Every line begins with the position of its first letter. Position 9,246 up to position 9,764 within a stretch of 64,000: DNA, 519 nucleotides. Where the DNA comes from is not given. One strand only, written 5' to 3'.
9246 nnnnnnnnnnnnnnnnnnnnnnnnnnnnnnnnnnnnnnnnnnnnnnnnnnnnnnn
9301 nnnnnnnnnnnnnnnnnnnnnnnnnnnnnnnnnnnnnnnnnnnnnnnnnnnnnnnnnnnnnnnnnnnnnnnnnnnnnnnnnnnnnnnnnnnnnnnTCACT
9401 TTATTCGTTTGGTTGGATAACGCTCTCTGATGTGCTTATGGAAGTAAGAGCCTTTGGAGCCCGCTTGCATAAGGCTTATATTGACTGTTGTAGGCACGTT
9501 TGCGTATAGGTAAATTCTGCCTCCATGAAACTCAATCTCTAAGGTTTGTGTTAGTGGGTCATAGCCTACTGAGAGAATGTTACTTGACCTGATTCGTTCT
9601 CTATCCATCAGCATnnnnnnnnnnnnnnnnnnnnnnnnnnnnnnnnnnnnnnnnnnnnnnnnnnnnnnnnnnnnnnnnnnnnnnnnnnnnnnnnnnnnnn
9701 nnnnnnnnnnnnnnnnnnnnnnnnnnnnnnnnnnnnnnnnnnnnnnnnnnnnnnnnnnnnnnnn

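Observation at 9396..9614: Two paralogous KTSC-domain genes, each translationally coupled to the 3' end of a different ATPase/helicase defence gene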

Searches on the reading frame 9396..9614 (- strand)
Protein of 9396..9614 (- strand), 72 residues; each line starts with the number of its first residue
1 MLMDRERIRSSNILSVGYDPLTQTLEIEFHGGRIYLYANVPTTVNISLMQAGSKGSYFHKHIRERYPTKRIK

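Call 7: search_protein_families(library=pfam, proteins=[window:9396-9614:-], max_evalue=0.01)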
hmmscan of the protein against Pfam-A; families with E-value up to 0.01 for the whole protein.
window:9396-9614:- (72 aa): 1 family
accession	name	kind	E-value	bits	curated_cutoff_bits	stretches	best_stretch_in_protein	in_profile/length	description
PF13619.11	KTSC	-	7.3e-24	83.7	25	1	10-66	2-58/58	KTSC domain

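Call 9: search_protein_families(library=padloc, proteins=[window:9396-9614:-], max_evalue=0.001)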
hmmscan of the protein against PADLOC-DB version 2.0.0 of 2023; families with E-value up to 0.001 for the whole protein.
window:9396-9614:- (72 aa): 0 families

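Call 19: search_solved_structures(query=window:9396-9614:-, max_evalue=1, show_alignments=2)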
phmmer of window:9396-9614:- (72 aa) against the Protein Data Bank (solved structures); distinct sequences matched with E-value up to 1: 4.
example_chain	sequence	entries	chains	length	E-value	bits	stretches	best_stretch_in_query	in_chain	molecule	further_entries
7x8c_A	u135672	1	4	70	4.1e-20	74.2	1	3-72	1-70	KTSC domain-containing protein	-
8wiv_A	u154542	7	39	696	5.2e-13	51.8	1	3-71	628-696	Helicase HerA central domain-containing protein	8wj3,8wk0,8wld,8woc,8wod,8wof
4rgi_A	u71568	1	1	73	3.3e-10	43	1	3-70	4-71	Uncharacterized protein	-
2ptt_A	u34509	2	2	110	0.056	17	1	9-65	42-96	CD48 antigen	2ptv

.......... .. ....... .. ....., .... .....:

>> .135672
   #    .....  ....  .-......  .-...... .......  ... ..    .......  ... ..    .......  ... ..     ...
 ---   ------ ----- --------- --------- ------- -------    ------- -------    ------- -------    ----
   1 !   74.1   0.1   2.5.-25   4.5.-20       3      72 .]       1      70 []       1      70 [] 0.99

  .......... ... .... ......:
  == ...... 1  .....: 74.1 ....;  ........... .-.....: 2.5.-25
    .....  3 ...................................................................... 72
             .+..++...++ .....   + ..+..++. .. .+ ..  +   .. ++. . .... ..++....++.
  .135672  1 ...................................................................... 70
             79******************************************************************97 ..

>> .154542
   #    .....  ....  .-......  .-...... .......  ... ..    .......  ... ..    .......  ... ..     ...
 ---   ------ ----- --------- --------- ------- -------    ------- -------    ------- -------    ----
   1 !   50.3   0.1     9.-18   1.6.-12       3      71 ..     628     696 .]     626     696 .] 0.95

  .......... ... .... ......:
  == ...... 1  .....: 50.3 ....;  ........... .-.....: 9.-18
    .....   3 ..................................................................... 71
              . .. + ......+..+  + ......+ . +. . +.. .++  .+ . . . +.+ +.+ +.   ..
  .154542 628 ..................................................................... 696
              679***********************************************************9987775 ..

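Call 27: find_homologous_proteins(query=A1, max_evalue=0.001)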
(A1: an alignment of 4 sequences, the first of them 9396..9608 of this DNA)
Query A1 (4 sequences) (70 aa, profile of the alignment): 1528 proteins with E <= 0.001 among 1533 candidates; the best 120 are listed.
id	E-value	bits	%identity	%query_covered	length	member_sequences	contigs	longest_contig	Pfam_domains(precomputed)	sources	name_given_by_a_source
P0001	2.3e-34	135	51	100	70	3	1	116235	PF13619.12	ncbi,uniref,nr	ncbi:KTSC domain-containing protein [Methanolobus vulcani]|uniref:KTSC domain-containing protein n=1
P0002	3.8e-34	134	43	99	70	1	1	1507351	PF13619.12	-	-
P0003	1.2e-33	132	48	99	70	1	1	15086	PF13619.12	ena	-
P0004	1.4e-33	132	46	99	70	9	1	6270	PF13619.12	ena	-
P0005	1.6e-33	132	46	99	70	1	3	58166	PF13619.12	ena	-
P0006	8.8e-33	130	46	99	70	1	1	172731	PF13619.12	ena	-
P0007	1.0e-32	129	45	99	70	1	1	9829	PF13619.12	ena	-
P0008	1.7e-32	129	46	99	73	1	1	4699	PF13619.12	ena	-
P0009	1.7e-32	129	45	99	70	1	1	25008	PF13619.12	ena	-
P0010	2.4e-32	128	48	99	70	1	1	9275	PF13619.12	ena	-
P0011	2.4e-32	128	45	99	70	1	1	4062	PF13619.12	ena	-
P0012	2.5e-32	128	46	99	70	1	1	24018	PF13619.12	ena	-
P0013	2.8e-32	128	46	99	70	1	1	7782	PF13619.12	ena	-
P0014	3.3e-32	128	45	99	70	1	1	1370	PF13619.12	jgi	-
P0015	3.4e-32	128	43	99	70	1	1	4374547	PF13619.12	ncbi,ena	-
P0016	3.8e-32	127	46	99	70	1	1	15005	PF13619.12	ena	-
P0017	4.0e-32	127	48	99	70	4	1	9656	PF13619.12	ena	-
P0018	4.4e-32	127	48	99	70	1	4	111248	PF13619.12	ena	-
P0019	5.6e-32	127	94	100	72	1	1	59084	PF13619.12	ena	-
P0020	5.7e-32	127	46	99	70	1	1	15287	PF13619.12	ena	-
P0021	6.2e-32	127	42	99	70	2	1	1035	PF13619.12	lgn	-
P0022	6.6e-32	127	46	99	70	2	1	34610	PF13619.12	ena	-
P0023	7.4e-32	127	42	99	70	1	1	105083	PF13619.12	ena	-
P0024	7.8e-32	126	53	100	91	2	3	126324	PF13619.12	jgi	jgi:hypothetical protein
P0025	7.8e-32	126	49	99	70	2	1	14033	PF13619.12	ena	-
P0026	7.9e-32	126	43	99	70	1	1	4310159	PF13619.12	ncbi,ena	-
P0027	8.1e-32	126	45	99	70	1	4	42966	PF13619.12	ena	-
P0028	8.1e-32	126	46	99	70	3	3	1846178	PF13619.12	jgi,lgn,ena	jgi:hypothetical protein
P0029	8.9e-32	126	45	99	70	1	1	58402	PF13619.12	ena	-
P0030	1.1e-31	126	45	99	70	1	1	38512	PF13619.12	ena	-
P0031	1.1e-31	126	45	99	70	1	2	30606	PF13619.12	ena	-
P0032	1.3e-31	126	46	99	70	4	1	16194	PF13619.12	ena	-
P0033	1.4e-31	126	45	99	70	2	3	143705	PF13619.12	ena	-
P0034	1.4e-31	126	57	99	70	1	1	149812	PF13619.12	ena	-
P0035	1.4e-31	126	55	99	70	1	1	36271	PF13619.12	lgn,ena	-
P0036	1.9e-31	125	55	99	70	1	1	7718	PF13619.12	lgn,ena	-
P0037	1.9e-31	125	46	99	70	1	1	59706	PF13619.12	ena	-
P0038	2.0e-31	125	45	99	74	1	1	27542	PF13619.12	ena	-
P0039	2.5e-31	125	48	99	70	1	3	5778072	PF13619.12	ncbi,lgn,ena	-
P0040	3.4e-31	124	45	99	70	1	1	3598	PF13619.12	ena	-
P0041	3.4e-31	124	45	99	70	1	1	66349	PF13619.12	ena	-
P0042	3.9e-31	124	48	99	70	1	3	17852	PF13619.12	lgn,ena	-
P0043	4.0e-31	124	57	99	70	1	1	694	PF13619.12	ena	-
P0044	4.0e-31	124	58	99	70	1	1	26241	PF13619.12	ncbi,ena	-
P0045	4.6e-31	124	49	99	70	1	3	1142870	PF13619.12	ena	-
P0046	5.5e-31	124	46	99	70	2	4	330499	PF13619.12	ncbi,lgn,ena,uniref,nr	ncbi:MAG: KTSC domain-containing protein [Caldilineaceae bacterium SB0670_bin_27]|uniref:KTSC domain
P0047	5.9e-31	124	43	99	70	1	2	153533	PF13619.12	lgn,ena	-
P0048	6.0e-31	124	46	99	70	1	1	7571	PF13619.12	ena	-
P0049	6.2e-31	124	42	99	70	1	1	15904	PF13619.12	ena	-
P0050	6.9e-31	123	43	99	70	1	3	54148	PF13619.12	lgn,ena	-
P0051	7.4e-31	123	47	100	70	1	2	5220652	PF13619.12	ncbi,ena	-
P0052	1.0e-30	123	45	99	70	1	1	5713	PF13619.12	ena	-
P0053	1.1e-30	123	55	99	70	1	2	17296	PF13619.12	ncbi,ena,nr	ncbi:MAG: KTSC domain-containing protein [Chloroflexi bacterium]|nr:KTSC domain-containing protein [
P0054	1.2e-30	123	54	99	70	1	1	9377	PF13619.12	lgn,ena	-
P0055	1.3e-30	123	42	99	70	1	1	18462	PF13619.12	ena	-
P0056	1.4e-30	122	57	99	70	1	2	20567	PF13619.12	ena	-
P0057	1.5e-30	122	57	99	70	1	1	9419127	PF13619.12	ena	-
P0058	1.8e-30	122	43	99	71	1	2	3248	PF13619.12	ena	-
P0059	1.8e-30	122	43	99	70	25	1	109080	PF13619.12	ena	-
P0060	1.9e-30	122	51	99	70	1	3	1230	PF13619.12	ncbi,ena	-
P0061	2.1e-30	122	45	99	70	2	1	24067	PF13619.12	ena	-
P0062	2.1e-30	122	48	99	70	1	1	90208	PF13619.12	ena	-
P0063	2.5e-30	122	61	100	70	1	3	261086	PF13619.12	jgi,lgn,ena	-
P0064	2.6e-30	122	64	99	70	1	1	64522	PF13619.12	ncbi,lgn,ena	-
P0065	2.7e-30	122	62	99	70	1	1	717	PF13619.12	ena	-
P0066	2.8e-30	122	43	99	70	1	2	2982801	PF13619.12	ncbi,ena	-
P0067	2.8e-30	122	43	99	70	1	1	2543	PF13619.12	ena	-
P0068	2.9e-30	121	45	99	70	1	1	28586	PF13619.12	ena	-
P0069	3.2e-30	121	45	99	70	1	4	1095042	PF13619.12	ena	-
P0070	3.4e-30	121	51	100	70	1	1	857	PF13619.12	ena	-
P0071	3.8e-30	121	51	99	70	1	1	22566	PF13619.12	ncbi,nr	ncbi:MAG: KTSC domain-containing protein [Proteobacteria bacterium]|nr:KTSC domain-containing protei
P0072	3.8e-30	121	45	99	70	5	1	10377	PF13619.12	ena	-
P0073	4.0e-30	121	45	99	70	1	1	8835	PF13619.12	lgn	-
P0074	4.0e-30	121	51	99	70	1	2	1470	PF13619.12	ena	-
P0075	5.5e-30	121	43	99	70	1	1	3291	PF13619.12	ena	-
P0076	5.6e-30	121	53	100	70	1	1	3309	PF13619.12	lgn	-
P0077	6.0e-30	120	46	99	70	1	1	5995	PF13619.12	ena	-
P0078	6.1e-30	120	43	99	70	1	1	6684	PF13619.12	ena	-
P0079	6.3e-30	120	42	99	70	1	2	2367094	PF13619.12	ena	-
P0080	6.7e-30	120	48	99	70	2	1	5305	PF13619.12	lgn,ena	-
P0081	7.0e-30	120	54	99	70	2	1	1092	PF13619.12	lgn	-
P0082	7.5e-30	120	51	99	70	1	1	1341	PF13619.12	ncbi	-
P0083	7.7e-30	120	54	99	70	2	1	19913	PF13619.12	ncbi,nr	ncbi:MAG: KTSC domain-containing protein [Gammaproteobacteria bacterium]|nr:KTSC domain-containing p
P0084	7.7e-30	120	49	99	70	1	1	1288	PF13619.12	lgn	-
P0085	7.7e-30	120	46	99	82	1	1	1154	PF13619.12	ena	-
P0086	8.0e-30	120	66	100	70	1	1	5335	PF13619.12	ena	-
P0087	8.1e-30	120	55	99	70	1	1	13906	PF13619.12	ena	-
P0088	8.4e-30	120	54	100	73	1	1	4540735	PF13619.12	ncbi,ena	-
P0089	8.5e-30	120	46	99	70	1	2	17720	PF13619.12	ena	-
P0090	8.6e-30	120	51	99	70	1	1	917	PF13619.12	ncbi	-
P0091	9.5e-30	120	57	99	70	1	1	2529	PF13619.12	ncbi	-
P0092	9.6e-30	120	55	99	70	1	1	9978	PF13619.12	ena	-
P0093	1.1e-29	120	54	100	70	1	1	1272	PF13619.12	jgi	-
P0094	1.2e-29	120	51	99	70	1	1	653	PF13619.12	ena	-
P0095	1.2e-29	119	51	99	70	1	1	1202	PF13619.12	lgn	-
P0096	1.2e-29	119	49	99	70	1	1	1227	PF13619.12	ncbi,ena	-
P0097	1.3e-29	119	54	99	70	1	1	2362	PF13619.12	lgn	-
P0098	1.3e-29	119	51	99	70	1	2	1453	PF13619.12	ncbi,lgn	-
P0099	1.3e-29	119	49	99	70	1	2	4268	PF13619.12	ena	-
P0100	1.3e-29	119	55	99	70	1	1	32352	PF13619.12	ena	-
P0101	1.4e-29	119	52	99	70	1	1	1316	PF13619.12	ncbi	-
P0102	1.4e-29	119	51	99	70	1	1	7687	PF13619.12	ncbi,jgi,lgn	-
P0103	1.4e-29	119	45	99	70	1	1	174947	PF13619.12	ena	-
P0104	1.5e-29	119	56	100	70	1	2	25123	PF13619.12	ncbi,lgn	-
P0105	1.5e-29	119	51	97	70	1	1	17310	PF13619.12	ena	-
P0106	1.6e-29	119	51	99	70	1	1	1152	PF13619.12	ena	-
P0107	1.7e-29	119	49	99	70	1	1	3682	PF13619.12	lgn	-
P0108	1.7e-29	119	43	99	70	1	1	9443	PF13619.12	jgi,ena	-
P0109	1.8e-29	119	49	99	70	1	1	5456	PF13619.12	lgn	-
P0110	1.9e-29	119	56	100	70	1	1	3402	PF13619.12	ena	-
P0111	2.0e-29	119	48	99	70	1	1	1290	PF13619.12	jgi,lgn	jgi:hypothetical protein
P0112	2.0e-29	119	48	99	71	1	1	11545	PF13619.12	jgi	-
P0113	2.0e-29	119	49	99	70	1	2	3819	PF13619.12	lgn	-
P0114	2.1e-29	119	57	100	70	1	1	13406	PF13619.12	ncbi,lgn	ncbi:MAG: KTSC domain-containing protein [Chloroflexota bacterium]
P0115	2.1e-29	119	48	99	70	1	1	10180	PF13619.12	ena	-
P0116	2.1e-29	119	51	100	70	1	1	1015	PF13619.12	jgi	-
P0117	2.2e-29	119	51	99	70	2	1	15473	PF13619.12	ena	-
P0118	2.2e-29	119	48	99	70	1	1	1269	PF13619.12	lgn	-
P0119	2.4e-29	119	48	99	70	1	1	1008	PF13619.12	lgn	-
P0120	2.5e-29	118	43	99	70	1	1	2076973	PF13619.12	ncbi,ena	-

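Call 28: find_related_loci(query=A1, collection=genome_contigs, flank=10000)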
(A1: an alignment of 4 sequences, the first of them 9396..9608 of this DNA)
Query A1 (70 aa) in genome_contigs; peptide patterns used: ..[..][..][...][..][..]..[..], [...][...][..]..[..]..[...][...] (x = any residue, [..] = any of these).
392 stretches matched a pattern; 333 encode a relative of the query (tblastn E <= 1e-3); the best 80 are kept; 80 distinct loci.
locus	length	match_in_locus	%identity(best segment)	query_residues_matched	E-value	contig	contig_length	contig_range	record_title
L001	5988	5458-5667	59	1-70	1e-26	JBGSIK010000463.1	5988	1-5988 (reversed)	MAG: Candidatus Krumholzibacteriia bacterium isolate JTS-AC129 k141_4381968, whole genome shotgun sequence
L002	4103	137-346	57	1-70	6e-25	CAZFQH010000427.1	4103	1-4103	MAG TPA_asm: uncultured Acidobacteriota bacterium isolate SRP128246_co1_10 genome assembly, contig: NODE_62990_length_41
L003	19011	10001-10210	56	1-70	1e-23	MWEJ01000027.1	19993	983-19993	MAG: Verrucomicrobia bacterium ADurb.Bin070 BWX70_contig000027, whole genome shotgun sequence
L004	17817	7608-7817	54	1-70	4e-23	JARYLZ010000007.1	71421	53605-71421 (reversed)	MAG: Bacteroidota bacterium isolate A05DMB-I-19 NODE_7_length_71421_cov_4.050446, whole genome shotgun sequence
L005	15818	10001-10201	52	3-69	2e-22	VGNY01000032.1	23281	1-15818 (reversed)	MAG: Chloroflexi bacterium isolate M_DeepCast_200m_mx_194 M_DeepCast_200m_mx_194_Ga0194113_10002869, whole genome shotgu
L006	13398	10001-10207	55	1-69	4e-22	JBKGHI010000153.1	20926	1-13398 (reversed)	Myxococcus sp. 1LA NODE_153_length_20926_cov_106.238034, whole genome shotgun sequence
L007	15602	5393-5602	56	1-70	7e-22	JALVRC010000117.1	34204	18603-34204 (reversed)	MAG: candidate division WOR-3 bacterium isolate A3_metabat2_scaf2bin.099 A3_NODE_345_length_34204_cov_2.291575, whole ge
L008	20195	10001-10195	58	1-65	6e-22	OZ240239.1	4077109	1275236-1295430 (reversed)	MAG: Candidatus Latescibacterota bacterium isolate 9476a452-a56b-4094-aa10-7e41c1f40ab4 genome assembly, chromosome: 1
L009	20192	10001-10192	56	1-64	8e-22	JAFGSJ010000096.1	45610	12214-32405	MAG: bacterium isolate Zod_Metabat.886 k87_4274009, whole genome shotgun sequence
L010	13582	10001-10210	50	1-70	1e-21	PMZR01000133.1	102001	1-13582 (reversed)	MAG: Acidobacteria bacterium isolate fen_186 73.20110800_E3D.77_contig_2099, whole genome shotgun sequence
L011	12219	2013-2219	54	1-69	2e-21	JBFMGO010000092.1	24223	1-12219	MAG: bacterium isolate MAG299 MAG299_92, whole genome shotgun sequence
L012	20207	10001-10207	54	1-69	4e-21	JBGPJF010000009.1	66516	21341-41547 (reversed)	MAG: Thermoplasmata archaeon isolate OBJ_0618_7090110_316 k141_233718_length_66516_cov_16.3950, whole genome shotgun seq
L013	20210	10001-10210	51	1-70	2e-21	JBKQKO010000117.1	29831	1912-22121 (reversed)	MAG: Desulfobaccales bacterium isolate CRr1A1B1C__bin_77 CRr1A1B1C_000000368080, whole genome shotgun sequence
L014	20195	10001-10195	60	1-65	2e-21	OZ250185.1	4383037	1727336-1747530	MAG: Chloroflexota bacterium isolate d215fe47-5bc5-444d-b53f-49c889911535 genome assembly, chromosome: 1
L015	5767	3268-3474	55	1-69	3e-21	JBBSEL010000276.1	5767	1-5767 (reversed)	MAG: Chloroflexia bacterium isolate LS1_sbin.44 LS1_sbin.44_K_637006_L_5767_cov_10.0000, whole genome shotgun sequence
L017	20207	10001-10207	55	1-69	3e-21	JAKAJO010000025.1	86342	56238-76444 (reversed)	MAG: Acidobacteria bacterium isolate WY4.bin103 NODE_275_length_86342_cov_2.324700, whole genome shotgun sequence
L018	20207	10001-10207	52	1-69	4e-21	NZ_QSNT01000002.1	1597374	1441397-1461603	Rhizobium sp. ICMP 5592 Scaffold2, whole genome shotgun sequence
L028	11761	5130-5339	51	1-70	1e-20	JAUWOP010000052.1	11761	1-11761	MAG: Chloroflexota bacterium isolate CSMAG_2453 CSMAG_2453_k141_342160_length_11761_cov_12.9756, whole genome shotgun se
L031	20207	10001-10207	51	1-69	3e-20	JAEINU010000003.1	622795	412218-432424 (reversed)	MAG: Bacteroidales bacterium isolate MAG12 NODE_5_length_622795_cov_61.336422, whole genome shotgun sequence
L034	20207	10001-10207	54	1-69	4e-20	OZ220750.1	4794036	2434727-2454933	MAG: Alphaproteobacteria bacterium isolate e85b98a5-d515-444b-a553-27111d8e7dd0 genome assembly, chromosome: 1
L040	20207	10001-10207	49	1-69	1e-19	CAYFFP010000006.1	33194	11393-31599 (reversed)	MAG TPA_asm: uncultured Candidatus Saccharibacteria bacterium isolate ERP013524_co1_51 genome assembly, contig: NODE_208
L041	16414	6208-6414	51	1-70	1e-19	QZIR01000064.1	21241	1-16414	MAG: Desulforudis sp. isolate SURF_60 Ga0104751_1003728, whole genome shotgun sequence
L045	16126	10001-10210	44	1-70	2e-19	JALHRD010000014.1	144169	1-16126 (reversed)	MAG: Xanthobacteraceae bacterium isolate maxbin.090 c_000000000760, whole genome shotgun sequence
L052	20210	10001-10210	51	1-70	3e-19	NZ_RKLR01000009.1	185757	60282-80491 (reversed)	Haloarcula rubra strain F13 NODE_9_length_185757_cov_20.175462, whole genome shotgun sequence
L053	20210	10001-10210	53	1-70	2e-19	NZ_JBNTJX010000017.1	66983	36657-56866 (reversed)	Halobaculum sp. EA56 EA56_scaffold17, whole genome shotgun sequence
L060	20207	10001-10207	55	1-69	3e-19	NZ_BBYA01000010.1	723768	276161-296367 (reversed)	Leptolinea tardivitalis strain YMTK-2, whole genome shotgun sequence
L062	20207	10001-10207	52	1-69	4e-19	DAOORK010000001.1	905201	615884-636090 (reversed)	MAG TPA_asm: Candidatus Woesebacteria bacterium isolate AMR_MDS_2547 NODE_2_length_905201_cov_27.448945, whole genome sh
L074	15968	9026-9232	54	1-69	8e-19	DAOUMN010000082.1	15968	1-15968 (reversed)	MAG TPA_asm: Bellilinea sp. isolate W58_124 k99_787933, whole genome shotgun sequence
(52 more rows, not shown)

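Call 37: search_protein_families(library=pfam, alignment_id=A2, max_evalue=0.0001)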
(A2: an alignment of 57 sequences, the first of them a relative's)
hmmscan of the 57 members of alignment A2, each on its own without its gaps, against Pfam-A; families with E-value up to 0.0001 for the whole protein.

A. member 1, L001:4045-5238:+ (397 aa): 2 families
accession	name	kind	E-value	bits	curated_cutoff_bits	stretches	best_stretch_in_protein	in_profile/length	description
PF06250.17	YhcG_C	-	1.8e-57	194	32.5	1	214-360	2-148/157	YhcG PDDEXK nuclease domain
PF17761.7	DUF1016_N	-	6.4e-42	143.3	32.8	1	21-187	1-137/137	DUF1016 N-terminal domain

B. families by the number of members that match (of 57 scanned): 61 families (the first 25 are shown)
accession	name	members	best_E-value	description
PF01935.23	DUF87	9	1.6e-40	Helicase HerA, central domain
PF05872.18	HerA_C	9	1.5e-10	Helicase HerA-like C-terminal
PF01580.24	FtsK_SpoIIIE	9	3.1e-08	FtsK/SpoIIIE family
PF00899.27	ThiF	6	2.1e-31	ThiF family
PF10412.15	TrwB_AAD_bind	6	2.2e-07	Type IV secretion-system coupling protein DNA-binding domain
PF13175.12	AAA_15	5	9.9e-47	AAA ATPase domain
PF13476.12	AAA_23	5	2.6e-12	AAA domain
PF02463.25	SMC_N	5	8e-12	RecF/RecN/SMC N terminal domain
PF13304.12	AAA_21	4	8e-18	AAA domain, putative AbiEii toxin, Type IV TA system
PF20469.4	OLD-like_TOPRIM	4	5.2e-13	Overcoming lysogenization defect protein-like, TOPRIM domain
PF11398.14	DUF2813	4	2.1e-12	Protein of unknown function (DUF2813)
PF02646.22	RmuC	3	8.3e-107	RmuC family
PF06250.17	YhcG_C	2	6e-58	YhcG PDDEXK nuclease domain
PF01555.25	N6_N4_Mtase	2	5.3e-55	DNA methylase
PF17761.7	DUF1016_N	2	5.2e-43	DUF1016 N-terminal domain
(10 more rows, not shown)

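Call 38: search_protein_families(library=pfam, alignment_id=A3, max_evalue=0.0001)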
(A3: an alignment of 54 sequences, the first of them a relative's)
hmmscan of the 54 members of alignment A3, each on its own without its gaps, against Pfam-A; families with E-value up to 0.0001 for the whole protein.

A. member 1, L001:5678-5986:+ (103 aa): 6 families
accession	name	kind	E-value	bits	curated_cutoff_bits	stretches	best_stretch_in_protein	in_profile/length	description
PF13175.12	AAA_15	-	1.3e-16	61.6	32.1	1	1-74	1-85/374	AAA ATPase domain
PF02463.25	SMC_N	-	2.6e-07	30.7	40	1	3-42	2-44/220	RecF/RecN/SMC N terminal domain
PF13304.12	AAA_21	-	3e-07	31.2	27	1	24-67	1-43/304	AAA domain, putative AbiEii toxin, Type IV TA system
PF11398.14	DUF2813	-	3.7e-07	30.3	21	1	1-79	1-87/372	Protein of unknown function (DUF2813)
PF00005.33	ABC_tran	-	3.5e-05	24.9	25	1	19-50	8-39/137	ABC transporter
PF13476.12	AAA_23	-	9.3e-05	23.6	27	1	8-44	4-41/201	AAA domain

B. families by the number of members that match (of 54 scanned): 21 families
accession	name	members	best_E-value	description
PF13175.12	AAA_15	35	1e-44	AAA ATPase domain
PF13304.12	AAA_21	35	3.9e-18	AAA domain, putative AbiEii toxin, Type IV TA system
PF02463.25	SMC_N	32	4.8e-09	RecF/RecN/SMC N terminal domain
PF20469.4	OLD-like_TOPRIM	31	5.9e-19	Overcoming lysogenization defect protein-like, TOPRIM domain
PF13476.12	AAA_23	28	6.9e-13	AAA domain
PF11398.14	DUF2813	26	8.4e-16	Protein of unknown function (DUF2813)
PF00005.33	ABC_tran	10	3.3e-06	ABC transporter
PF01555.25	N6_N4_Mtase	2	7.1e-47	DNA methylase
PF13560.12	HTH_31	2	2.8e-11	Helix-turn-helix domain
PF01381.28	HTH_3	2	2e-09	Helix-turn-helix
PF00149.33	Metallophos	2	1.6e-07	Calcineurin-like phosphoesterase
PF12844.13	HTH_19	2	8.7e-07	Helix-turn-helix domain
PF13166.12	AAA_13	1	1.8e-92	AAA domain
PF04313.20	HSDR_N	1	4.1e-50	Type I restriction enzyme R protein N terminus (HSDR_N)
PF18145.6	SAVED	1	4.6e-32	SMODS-associated and fused to various effectors sensor domain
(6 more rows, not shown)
